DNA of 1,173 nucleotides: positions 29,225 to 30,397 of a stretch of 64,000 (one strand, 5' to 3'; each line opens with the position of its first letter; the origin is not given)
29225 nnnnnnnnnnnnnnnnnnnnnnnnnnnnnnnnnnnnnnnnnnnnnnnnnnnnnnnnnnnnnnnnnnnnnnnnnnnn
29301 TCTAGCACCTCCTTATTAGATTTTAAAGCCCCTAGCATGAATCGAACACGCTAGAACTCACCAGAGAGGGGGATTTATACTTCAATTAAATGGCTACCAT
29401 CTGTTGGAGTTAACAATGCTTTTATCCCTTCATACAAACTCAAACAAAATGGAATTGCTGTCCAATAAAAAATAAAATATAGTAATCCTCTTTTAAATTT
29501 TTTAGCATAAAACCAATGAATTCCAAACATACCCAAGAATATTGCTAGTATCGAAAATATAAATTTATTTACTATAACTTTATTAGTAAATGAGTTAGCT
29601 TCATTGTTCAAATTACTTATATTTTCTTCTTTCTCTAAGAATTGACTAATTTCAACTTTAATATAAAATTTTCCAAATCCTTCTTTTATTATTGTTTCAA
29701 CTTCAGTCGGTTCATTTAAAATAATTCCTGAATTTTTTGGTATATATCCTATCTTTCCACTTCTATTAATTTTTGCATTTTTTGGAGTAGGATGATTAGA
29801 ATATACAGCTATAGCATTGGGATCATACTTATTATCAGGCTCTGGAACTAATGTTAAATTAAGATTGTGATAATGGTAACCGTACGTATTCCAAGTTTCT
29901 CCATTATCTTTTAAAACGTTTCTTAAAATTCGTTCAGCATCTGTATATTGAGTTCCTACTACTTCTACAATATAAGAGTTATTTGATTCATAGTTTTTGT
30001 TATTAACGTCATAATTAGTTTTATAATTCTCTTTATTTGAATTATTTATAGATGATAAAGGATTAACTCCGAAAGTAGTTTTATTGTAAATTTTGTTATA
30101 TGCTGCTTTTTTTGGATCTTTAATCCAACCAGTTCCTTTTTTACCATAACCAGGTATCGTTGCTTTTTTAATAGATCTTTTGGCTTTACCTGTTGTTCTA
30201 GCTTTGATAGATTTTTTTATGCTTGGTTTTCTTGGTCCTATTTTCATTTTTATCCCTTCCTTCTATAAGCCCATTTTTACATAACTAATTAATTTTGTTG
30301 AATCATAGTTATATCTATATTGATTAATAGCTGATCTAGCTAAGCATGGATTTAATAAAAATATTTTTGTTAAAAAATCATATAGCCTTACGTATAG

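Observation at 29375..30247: Membrane-anchored HIRAN-domain protein (Lys-rich N-terminus + HIRAN + TM2 anchor) at the integrase/repressor moron site: candidate DNA-end-sensing superinfection exclusion or defence protein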

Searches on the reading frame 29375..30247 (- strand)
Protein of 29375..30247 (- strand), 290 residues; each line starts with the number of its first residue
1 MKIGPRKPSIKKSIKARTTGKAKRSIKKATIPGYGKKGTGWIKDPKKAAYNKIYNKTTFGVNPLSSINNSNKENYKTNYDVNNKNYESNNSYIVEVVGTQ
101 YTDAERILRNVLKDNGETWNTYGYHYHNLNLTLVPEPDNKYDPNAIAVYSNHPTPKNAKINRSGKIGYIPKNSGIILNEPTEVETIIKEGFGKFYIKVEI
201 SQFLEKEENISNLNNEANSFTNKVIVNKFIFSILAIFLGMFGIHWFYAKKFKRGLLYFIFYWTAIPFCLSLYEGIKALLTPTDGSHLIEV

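Call 3: search_protein_families(library=pfam, proteins=[window:29375-30247:-], max_evalue=1)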
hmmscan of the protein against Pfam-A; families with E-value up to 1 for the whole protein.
window:29375-30247:- (290 aa): 3 families
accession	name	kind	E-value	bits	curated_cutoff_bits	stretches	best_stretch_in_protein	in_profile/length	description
PF05154.21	TM2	-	1.1e-09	38.8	27.9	1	227-275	4-51/51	TM2 domain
PF08797.16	HIRAN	-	5.1e-08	33.1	24.7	1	91-172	3-57/96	HIRAN domain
PF01944.22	SpoIIM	-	0.077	13.4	26.9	1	210-255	33-79/163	Stage II sporulation protein M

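Call 4: search_protein_families(library=padloc, proteins=[window:29375-30247:-], max_evalue=1)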
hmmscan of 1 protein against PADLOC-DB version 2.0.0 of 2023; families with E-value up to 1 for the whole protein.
window:29375-30247:- (290 aa): 1 family
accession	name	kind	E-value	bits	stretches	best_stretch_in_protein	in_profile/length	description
PDLC04351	PDC-M03B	-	0.0017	15.9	1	130-172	156-190/255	-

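Call 5: search_protein_families(library=phrogs, proteins=[window:29375-30247:-], max_evalue=1)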
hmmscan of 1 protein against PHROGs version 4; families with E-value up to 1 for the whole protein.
window:29375-30247:- (290 aa): 18 families
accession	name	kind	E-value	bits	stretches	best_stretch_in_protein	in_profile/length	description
phrog_10934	-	unknown function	6.4e-32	110.7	1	1-76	1-76/103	-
phrog_3374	-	unknown function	1.8e-27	97.5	1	1-63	1-63/268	-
phrog_29766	-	unknown function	4.5e-27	95.5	1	1-76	1-74/149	-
phrog_4721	-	unknown function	4.5e-25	89.5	1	1-85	1-80/304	-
phrog_10680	-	unknown function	5.8e-17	63.1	1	217-283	67-133/144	-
phrog_17596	-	unknown function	4.9e-07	30.6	1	34-82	2-50/196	-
phrog_10292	-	unknown function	3.3e-06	28.1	1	230-265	39-74/136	-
phrog_33436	-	unknown function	0.00022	22.4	1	227-260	3-36/117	-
phrog_4654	-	unknown function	0.00039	20.9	1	126-153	64-96/270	-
phrog_23559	-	unknown function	0.00047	21.5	1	129-171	27-69/110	-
phrog_27141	-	unknown function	0.00075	20.5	1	131-200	36-100/139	-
phrog_18569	-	unknown function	0.006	17.7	1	130-152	29-51/95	-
phrog_27357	-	unknown function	0.01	17.2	1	211-265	20-74/112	-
phrog_34078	-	unknown function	0.014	16.8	1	17-53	9-45/90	-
phrog_8043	-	unknown function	0.029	15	1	75-152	6-86/172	-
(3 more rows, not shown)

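Call 7: search_dna_similar(query=window:29375-30247:-, collection=phages, mode=protein, max_rows=40)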
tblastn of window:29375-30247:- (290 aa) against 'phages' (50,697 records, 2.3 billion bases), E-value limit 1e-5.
Records with a match: 107; places in all: 107; records where one place covers at least 80% of the query: 0.
Best place of each record, by identity: 80-90% 8; 60-80% 54; <60% 45.
By first word of the organism name: Streptococcus 56; Paenibacillus 19; Enterococcus 7; Lactococcus 5; Clostridium 4; Bacteriophage 4; Lactobacillus 4; Staphylococcus 3; Terrisporobacter 1; Siphoviridae 1; and 3 more.
By host as written in the record: Paenibacillus larvae ATCC 9545 8; - 7; Enterococcus faecalis 7; Paenibacillus larvae 6; Streptococcus equinus MEM7 5; Lactococcus lactis 4; Streptococcus equinus MEM36 3; Staphylococcus aureus 3; and 56 more.
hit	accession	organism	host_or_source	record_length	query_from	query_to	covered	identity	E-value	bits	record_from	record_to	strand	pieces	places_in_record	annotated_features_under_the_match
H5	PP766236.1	Streptococcus phage phiGBSVK-E2_GBSInt6.1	Streptococcus agalactiae JN_AR_GBS42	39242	1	290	61%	45.5%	9e-18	150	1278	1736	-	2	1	hypothetical protein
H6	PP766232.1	Streptococcus phage phiGBSVK-E1_GBSInt11.1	Streptococcus agalactiae JN_AR_GBS376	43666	1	290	61%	45.5%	9e-18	150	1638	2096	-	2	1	hypothetical protein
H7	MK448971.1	Streptococcus phage Javan52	Streptococcus agalactiae ...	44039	1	290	61%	45.5%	9e-18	150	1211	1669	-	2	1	hypothetical protein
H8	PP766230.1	Streptococcus phage phiGBSVK-E1_GBSInt3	Streptococcus agalactiae JN_AR_GBS78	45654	1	290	61%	45.5%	9e-18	150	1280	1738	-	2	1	hypothetical protein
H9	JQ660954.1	Clostridium phage PhiS63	Clostridium perfringens strain S63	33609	1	88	30%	60.2%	4e-19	93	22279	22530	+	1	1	gp22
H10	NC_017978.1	Clostridium phage PhiS63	Clostridium perfringens strain S63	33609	1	88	30%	60.2%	4e-19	93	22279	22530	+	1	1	gp22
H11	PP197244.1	Terrisporobacter phage TPELB_ph1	Terrisporobacter petrolearius ELB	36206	1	65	22%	80.0%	2e-25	111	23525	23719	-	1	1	hypothetical protein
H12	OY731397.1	Siphoviridae sp. ctekg1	-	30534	1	59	20%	86.4%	2e-22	102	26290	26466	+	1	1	hypothetical protein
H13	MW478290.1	Clostridium phage phiCp-B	Clostridium perfringens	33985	1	88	30%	57.8%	3e-19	94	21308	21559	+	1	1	hypothetical protein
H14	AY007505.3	Streptococcus phage SM1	Streptococcus mitis SF100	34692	1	78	27%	64.1%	5e-21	99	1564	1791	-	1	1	2: gp2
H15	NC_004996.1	Streptococcus phage SM1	Streptococcus mitis SF100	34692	1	78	27%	64.1%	5e-21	99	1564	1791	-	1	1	gp2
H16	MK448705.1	Streptococcus phage Javan215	Streptococcus equinus Sb09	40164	1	80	28%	61.3%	2e-20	97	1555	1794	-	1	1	hypothetical protein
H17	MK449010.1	Streptococcus phage Javan90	Streptococcus canis ERR438798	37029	1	75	26%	65.3%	6e-19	92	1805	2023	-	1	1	hypothetical protein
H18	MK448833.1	Streptococcus phage Javan87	Streptococcus canis ERR438797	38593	1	75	26%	65.3%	6e-19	92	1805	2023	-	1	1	hypothetical protein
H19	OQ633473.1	Streptococcus phage vB_Sags-UPM1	Streptococcus agalactiae smyh01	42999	1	75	26%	65.3%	1e-18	91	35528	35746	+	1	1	hypothetical protein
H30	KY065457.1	Streptococcus phage IPP16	Streptococcus pneumoniae 48/2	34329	1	64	22%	71.9%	5e-20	96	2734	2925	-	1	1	hypothetical protein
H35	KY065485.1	Streptococcus phage IPP45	Streptococcus pneumoniae 670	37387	1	64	22%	70.3%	2e-20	97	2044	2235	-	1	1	hypothetical protein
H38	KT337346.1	Streptococcus phage phiARI0285-2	Streptococcus pneumoniae 10B01328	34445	1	64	22%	70.3%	2e-20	97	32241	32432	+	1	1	HIRAN domain protein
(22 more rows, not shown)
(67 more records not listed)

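Call 8: find_homologous_proteins(query=window:29375-30247:-, max_evalue=0.001)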
Query window:29375-30247:- (290 aa): 494 proteins with E <= 0.001 among 1103 candidates; the best 120 are listed.
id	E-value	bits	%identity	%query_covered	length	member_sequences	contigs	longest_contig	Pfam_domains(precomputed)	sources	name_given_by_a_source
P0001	1.7e-189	647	100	100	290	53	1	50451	PF05154.22,PF08797.17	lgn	-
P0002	3.4e-135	469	71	100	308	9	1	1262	PF05154.22,PF08797.17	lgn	-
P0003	5.5e-134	465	70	100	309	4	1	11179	PF05154.22,PF08797.17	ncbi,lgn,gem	-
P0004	1.5e-133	463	70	99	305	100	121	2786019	PF05154.22,PF08797.17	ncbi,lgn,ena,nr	ncbi:hypothetical protein HJD17_11995 [Enterococcus faecium]|nr:hypothetical protein [Enterococcus f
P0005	1.5e-124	434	67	100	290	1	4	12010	PF05154.22,PF08797.17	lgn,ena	-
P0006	5.1e-124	432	66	100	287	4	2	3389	PF05154.22,PF08797.17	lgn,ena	-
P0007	4.1e-119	416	64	100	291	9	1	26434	PF05154.22,PF08797.17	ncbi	ncbi:hypothetical protein DAT1711_23080 [Enterococcus cecorum]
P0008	2.1e-116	407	65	100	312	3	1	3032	PF05154.22,PF08797.17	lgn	-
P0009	5.6e-116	406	65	100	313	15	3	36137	PF05154.22,PF08797.17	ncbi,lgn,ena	ncbi:TPA: NINE protein [Enterococcus faecium]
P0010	5.3e-75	271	60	68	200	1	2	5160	PF05154.22,PF08797.17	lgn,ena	-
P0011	1.1e-64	237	53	68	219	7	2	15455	PF05154.22,PF08797.17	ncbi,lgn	-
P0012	7.3e-63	231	65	52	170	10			PF05154.22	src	-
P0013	3.0e-62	229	52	69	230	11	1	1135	PF05154.22,PF08797.17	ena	-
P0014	1.1e-61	227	51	68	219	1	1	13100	PF05154.22,PF08797.17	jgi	-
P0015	1.7e-59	220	50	68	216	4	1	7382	PF05154.22,PF08797.17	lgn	-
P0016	4.8e-59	219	48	68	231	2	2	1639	PF05154.22,PF08797.17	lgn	-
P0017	7.8e-59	218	51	68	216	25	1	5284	PF05154.22,PF08797.17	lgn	-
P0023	6.5e-30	123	62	32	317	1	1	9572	PF08797.17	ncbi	-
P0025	2.2e-28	118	80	22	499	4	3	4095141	PF13181.13,PF08797.17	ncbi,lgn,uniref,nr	ncbi:HIRAN domain-containing protein [Terrisporobacter hibernicus]|uniref:HIRAN domain-containing pr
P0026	2.8e-28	118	61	37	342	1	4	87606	-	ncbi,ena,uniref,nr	ncbi:DNA polymerase III subunit epsilon [Clostridium liquoris]|uniref:DNA polymerase III subunit eps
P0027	4.7e-28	117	63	32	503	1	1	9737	PF13181.13,PF08797.17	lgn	-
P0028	7.9e-28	116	68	26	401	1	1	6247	PF05154.22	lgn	-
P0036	3.0e-26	111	77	26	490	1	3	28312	PF13181.13,PF08797.17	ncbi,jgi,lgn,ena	jgi:hypothetical protein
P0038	4.2e-26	111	73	26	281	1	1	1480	PF08797.17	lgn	-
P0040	4.9e-26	110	66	33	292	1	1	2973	PF12172.15,PF13240.12,PF12773.14,PF13248.12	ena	-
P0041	6.1e-26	110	69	26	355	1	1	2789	PF08797.17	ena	-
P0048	1.7e-25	109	49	37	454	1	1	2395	PF08797.17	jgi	-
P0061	7.4e-25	106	70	29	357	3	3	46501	-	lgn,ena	-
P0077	5.1e-24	104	77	23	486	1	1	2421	PF00515.35,PF13181.13,PF08797.17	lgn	-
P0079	5.6e-24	104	68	25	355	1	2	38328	PF08797.17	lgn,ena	-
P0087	1.5e-23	102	81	22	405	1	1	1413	-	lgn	-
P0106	9.0e-23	100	55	39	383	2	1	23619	-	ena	-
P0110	1.3e-22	99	52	34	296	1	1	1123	PF08797.17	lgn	-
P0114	1.8e-22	99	75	22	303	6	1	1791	PF02805.22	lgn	-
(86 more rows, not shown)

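Call 11: search_protein_families(library=ncbifam, proteins=[window:29375-30247:-], max_evalue=1)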
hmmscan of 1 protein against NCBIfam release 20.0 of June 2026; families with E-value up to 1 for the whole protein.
window:29375-30247:- (290 aa): 1 family
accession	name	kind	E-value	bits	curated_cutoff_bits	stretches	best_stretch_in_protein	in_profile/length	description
NF003062.0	PRK03987.1-1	equivalog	0.0061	15.8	213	1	48-123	180-256/264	translation initiation factor IF-2 subunit alpha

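Call 19: get_annotated_region(hit=H38, flank=3000)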
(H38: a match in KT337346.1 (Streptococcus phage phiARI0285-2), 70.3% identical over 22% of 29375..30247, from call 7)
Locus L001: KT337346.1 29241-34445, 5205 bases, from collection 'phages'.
description: Streptococcus phage phiARI0285-2, partial genome.
organism: Streptococcus phage phiARI0285-2 (NCBI taxid 1701818)
taxonomy: Viruses; Duplodnaviria; Heunggongvirae; Uroviricota; Caudoviricetes
host: Streptococcus pneumoniae 10B01328; source: -; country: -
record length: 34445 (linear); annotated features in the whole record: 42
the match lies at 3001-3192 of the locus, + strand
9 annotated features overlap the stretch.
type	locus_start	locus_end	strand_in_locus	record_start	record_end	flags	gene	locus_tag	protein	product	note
CDS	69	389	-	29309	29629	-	-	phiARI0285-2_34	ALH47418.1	hypothetical protein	-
CDS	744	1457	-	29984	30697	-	-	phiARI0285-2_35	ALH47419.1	Bro-N domain protein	-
CDS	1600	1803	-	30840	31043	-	-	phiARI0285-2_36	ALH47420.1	hypothetical protein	-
CDS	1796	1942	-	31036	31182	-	-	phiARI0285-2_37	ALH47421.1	hypothetical protein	-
CDS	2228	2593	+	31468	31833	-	-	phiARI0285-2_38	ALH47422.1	HTH_26 domain protein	-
CDS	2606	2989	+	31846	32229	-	-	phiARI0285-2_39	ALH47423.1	DUF955 domain protein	-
CDS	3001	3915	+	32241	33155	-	-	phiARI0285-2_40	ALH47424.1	HIRAN domain protein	-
ncRNA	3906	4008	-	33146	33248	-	-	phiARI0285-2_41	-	ctRNA_pT181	-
CDS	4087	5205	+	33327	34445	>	-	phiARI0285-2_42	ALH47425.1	integrase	-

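Call 25: find_encoding_contigs(protein=P0011, flank=6000, max_places=3)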
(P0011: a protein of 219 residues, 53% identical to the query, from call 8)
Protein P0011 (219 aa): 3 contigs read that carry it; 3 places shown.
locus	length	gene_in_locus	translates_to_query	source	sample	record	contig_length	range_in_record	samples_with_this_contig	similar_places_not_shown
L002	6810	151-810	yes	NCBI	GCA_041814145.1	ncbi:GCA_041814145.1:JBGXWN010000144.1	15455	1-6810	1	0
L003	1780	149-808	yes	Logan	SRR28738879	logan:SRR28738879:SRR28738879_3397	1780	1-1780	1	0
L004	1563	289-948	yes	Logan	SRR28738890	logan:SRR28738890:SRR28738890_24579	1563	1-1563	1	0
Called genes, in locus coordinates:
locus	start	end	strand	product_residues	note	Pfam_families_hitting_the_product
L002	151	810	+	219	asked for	PF08797:HIRAN (weak), PF05154:TM2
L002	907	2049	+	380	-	PF14659:Phage_int_SAM_3, PF22022:Phage_int_M, PF00589:Phage_integrase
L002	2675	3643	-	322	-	PF02811:PHP (weak)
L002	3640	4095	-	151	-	-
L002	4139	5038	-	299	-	PF00528:BPD_transp_1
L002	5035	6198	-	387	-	PF01547:SBP_bac_1, PF13416:SBP_bac_8, PF13343:SBP_bac_6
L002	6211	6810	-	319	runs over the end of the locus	PF00005:ABC_tran, PF13304:AAA_21 (faint)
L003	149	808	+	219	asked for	PF08797:HIRAN (weak), PF05154:TM2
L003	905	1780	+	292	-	?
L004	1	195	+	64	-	?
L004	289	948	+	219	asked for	PF08797:HIRAN (weak), PF05154:TM2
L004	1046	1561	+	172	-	?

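Call 35: predict_structure(alignment_id=A1)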
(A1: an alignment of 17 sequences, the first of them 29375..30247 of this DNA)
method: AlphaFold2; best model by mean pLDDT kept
length: 290 residues; sequences in the alignment: 17
mean_pLDDT: 65.3   pTM: 0.42
mean pLDDT of the five models: 65.3, 65.3, 64.0, 63.8, 62.6
residues with pLDDT >= 90: 50; 70-90: 106; 50-70: 29; < 50: 105
segments of 3 or more residues with pLDDT < 50: 1-89, 207-222
pLDDT, mean of each block of 10 residues (from residue 1): 42 38 37 38 43 35 34 29 36 86 91 87 87 90 89 86 91 82 90 87 59 35 70 81 63 61 74 82 72
secondary structure, 60 per line:
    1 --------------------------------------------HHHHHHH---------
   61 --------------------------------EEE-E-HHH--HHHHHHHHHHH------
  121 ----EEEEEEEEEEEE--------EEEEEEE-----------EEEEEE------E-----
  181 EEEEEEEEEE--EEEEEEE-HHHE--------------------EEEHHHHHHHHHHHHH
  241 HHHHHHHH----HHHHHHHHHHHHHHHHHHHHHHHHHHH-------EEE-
elements in order: H45-51 E93-95 H104-114 E125-136 E145-151 E163-168 E181-190 E193-199 E225-227 H228-248 H253-279 E287-289

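Call 39: fold_search(model_id=the predicted structure, library=pdb)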
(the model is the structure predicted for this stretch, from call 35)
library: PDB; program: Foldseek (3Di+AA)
matches with E <= 10: 59; with E <= 0.001: 0
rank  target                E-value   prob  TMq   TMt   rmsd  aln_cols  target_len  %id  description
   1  4pn1_A                7.5e-01  0.04  0.10  0.11  15.9       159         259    8  Structure of S. pombe Pct1 RNA triphosphatase in complex with the Spt5 CTD (released 2014-11-12)
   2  9ngw_A                1.6e+00  0.08  0.16  0.24  18.4       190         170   10  In-situ cryo-EM structure of Dome of the Legionella Dot/Icm machine (released 2025-09-17)
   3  8b6l_P                1.6e+00  0.06  0.14  0.07  36.8       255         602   10  Subtomogram average of the human Sec61-TRAP-OSTA-translocon (released 2022-12-07)
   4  4pn1_B                1.6e+00  0.02  0.09  0.10  19.3       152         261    8  Structure of S. pombe Pct1 RNA triphosphatase in complex with the Spt5 CTD (released 2014-11-12)
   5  2laf_MODEL_1_A        1.7e+00  0.04  0.09  0.19  12.6       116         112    8  NMR solution structure of the N-terminal domain of the E. coli lipoprotein BamC (released 2011-06-01)
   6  1qz8_A                1.7e+00  0.01  0.07  0.12  15.7       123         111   13  Crystal structure of SARS coronavirus NSP9 (released 2004-02-24)
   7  6s7o_C                2.6e+00  0.38  0.17  0.52   6.1        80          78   18  Cryo-EM structure of human oligosaccharyltransferase complex OST-A (released 2019-12-18)
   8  8bz5_B                2.9e+00  0.18  0.13  0.07   7.1        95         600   13  Crystal structure of the L. monocytogenes RmlT in complex with HEPES (released 2023-12-27)
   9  8bz5_D                3.1e+00  0.15  0.13  0.06  10.0        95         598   12  Crystal structure of the L. monocytogenes RmlT in complex with HEPES (released 2023-12-27)
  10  9gb2_G                3.2e+00  0.01  0.06  0.05  14.8       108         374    8  Extended phiCD508 baseplate (released 2025-03-26)
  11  7bwq_A                3.2e+00  0.01  0.06  0.15  13.4        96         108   12  Structure of nonstructural protein Nsp9 from SARS-CoV-2 (released 2021-07-21)
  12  6e8d_D                3.4e+00  0.01  0.10  0.08  17.4       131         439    8  Crystal structure of the Bacillus subtilis sliding clamp-MutL complex. (released 2019-05-01)
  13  9qms_L                3.6e+00  0.03  0.11  0.06  10.1        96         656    8  DNA-PK bound to 153 bp H2AX nucleosome with ATPyS (released 2026-01-14)
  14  9hyu_D                4.1e+00  0.03  0.14  0.16  12.5       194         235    9  Cryo-EM structure of the Chromera velia PSI supercomplex at 1.84 Angstrom resolution (released 2026-01-28)
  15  9ig8_A                4.1e+00  0.02  0.12  0.12  12.7       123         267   15  Apo-MtbKu , not bound to DNA (released 2026-03-04)
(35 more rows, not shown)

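Call 41: search_solved_structures(query=A1, max_evalue=10, show_alignments=3)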
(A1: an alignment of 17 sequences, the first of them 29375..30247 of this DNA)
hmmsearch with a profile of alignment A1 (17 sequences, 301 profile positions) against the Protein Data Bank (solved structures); distinct sequences matched with E-value up to 10: 5.
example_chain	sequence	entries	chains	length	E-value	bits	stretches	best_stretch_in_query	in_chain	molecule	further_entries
8t2j_A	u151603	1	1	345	1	12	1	121-189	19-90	Protein phosphatase 1D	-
6wk5_B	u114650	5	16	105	2.3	10.8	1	244-285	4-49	Multidrug resistance protein, SMR family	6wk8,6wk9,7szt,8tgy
8vxu_A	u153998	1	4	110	2.8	10.6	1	244-286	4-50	Multidrug resistance protein, SMR family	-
6hum_L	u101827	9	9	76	4.8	9.8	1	240-273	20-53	NAD(P)H-quinone oxidoreductase subunit L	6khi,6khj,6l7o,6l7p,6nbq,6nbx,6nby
9vee_A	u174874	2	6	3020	7.4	9.2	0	204-284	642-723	Piezo-type mechanosensitive ion channel component 2,Green fluorescent protein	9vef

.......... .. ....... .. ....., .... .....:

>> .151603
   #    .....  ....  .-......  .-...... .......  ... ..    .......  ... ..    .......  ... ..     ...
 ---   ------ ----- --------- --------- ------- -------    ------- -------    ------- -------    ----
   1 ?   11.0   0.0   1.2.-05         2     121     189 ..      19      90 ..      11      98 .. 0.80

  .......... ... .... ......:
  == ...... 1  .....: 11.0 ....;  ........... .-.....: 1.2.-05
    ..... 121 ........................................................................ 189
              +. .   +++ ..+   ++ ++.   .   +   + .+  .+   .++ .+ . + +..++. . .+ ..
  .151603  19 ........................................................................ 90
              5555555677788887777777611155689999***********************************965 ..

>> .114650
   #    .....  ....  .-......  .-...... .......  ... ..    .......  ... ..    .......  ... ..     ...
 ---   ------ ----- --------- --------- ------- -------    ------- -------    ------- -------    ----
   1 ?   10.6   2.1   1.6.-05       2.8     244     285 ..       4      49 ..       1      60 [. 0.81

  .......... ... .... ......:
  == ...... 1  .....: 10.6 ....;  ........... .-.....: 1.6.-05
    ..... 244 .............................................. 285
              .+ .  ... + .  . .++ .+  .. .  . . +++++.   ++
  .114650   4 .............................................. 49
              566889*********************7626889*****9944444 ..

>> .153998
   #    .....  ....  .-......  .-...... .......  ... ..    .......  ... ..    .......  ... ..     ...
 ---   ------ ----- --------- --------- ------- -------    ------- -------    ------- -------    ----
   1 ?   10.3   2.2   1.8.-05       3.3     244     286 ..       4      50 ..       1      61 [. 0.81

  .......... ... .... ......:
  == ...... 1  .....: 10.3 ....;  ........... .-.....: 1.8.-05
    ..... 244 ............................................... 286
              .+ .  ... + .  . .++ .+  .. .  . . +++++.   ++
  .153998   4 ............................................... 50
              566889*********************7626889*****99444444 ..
